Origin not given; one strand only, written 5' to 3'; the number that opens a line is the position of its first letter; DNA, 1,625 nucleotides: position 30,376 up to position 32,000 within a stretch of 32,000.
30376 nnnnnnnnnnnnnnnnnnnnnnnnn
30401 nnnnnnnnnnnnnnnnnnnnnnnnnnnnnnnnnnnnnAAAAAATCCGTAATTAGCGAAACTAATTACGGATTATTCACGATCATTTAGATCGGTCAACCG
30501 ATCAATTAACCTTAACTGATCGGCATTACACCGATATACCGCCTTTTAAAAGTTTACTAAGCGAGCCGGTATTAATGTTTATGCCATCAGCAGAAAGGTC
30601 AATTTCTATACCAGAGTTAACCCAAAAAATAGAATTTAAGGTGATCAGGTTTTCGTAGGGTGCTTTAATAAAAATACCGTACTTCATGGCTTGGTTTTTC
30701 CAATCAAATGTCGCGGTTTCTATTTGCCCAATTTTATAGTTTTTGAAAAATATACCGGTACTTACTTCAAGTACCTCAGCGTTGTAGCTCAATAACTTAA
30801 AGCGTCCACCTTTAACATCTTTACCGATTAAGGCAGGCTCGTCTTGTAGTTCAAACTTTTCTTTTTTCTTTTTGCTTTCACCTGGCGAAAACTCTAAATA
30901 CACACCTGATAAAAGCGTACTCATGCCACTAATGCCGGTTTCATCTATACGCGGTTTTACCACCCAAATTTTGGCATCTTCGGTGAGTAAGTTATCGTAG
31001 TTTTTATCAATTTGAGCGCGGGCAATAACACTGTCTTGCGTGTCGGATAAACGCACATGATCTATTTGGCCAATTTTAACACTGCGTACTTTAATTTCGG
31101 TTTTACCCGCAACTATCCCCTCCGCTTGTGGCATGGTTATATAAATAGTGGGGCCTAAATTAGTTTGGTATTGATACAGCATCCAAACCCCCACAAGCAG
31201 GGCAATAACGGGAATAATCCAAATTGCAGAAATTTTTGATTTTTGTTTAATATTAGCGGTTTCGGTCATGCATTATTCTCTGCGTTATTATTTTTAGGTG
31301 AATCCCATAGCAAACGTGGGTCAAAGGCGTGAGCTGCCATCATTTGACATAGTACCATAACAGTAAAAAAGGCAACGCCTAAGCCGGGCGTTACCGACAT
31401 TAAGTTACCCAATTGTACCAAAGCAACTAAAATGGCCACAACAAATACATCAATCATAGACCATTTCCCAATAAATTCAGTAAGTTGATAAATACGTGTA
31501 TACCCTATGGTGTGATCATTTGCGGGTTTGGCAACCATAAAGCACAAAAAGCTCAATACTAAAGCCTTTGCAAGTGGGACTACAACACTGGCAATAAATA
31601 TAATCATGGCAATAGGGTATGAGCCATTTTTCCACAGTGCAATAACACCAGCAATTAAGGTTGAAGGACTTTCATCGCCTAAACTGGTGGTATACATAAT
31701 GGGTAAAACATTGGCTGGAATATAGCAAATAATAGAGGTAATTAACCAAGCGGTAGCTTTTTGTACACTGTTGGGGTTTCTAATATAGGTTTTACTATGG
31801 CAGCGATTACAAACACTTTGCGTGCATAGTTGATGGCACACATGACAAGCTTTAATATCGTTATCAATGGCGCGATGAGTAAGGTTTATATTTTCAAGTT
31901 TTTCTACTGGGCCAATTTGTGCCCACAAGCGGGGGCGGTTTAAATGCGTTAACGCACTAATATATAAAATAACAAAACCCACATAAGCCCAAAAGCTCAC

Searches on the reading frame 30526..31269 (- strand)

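Call 28: search_protein_families(library=pfam, proteins=[window:30526-31269:-])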
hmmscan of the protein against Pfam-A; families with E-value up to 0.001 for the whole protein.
window:30526-31269:- (247 aa): 1 family
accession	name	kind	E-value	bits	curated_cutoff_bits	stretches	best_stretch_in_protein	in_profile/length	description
PF02470.25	MlaD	-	3.3e-19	69.3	25.1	1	39-130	2-81/81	MlaD protein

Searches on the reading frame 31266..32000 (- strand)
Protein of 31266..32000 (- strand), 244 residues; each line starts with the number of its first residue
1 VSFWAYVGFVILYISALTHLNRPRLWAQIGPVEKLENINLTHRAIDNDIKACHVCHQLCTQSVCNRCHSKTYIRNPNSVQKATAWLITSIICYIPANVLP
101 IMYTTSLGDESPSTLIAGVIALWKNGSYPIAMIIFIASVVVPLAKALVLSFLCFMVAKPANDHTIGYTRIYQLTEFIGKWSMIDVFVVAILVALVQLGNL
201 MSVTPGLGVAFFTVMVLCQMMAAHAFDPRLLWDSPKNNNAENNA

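Call 28: search_protein_families(library=pfam, proteins=[window:31266-32000:-])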
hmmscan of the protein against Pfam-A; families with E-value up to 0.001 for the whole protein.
window:31266-32000:- (244 aa): 1 family
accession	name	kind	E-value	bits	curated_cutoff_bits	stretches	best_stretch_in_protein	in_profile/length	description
PF04403.18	PqiA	-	5.3e-55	186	23.8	1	80-234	2-154/156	Paraquat-inducible protein A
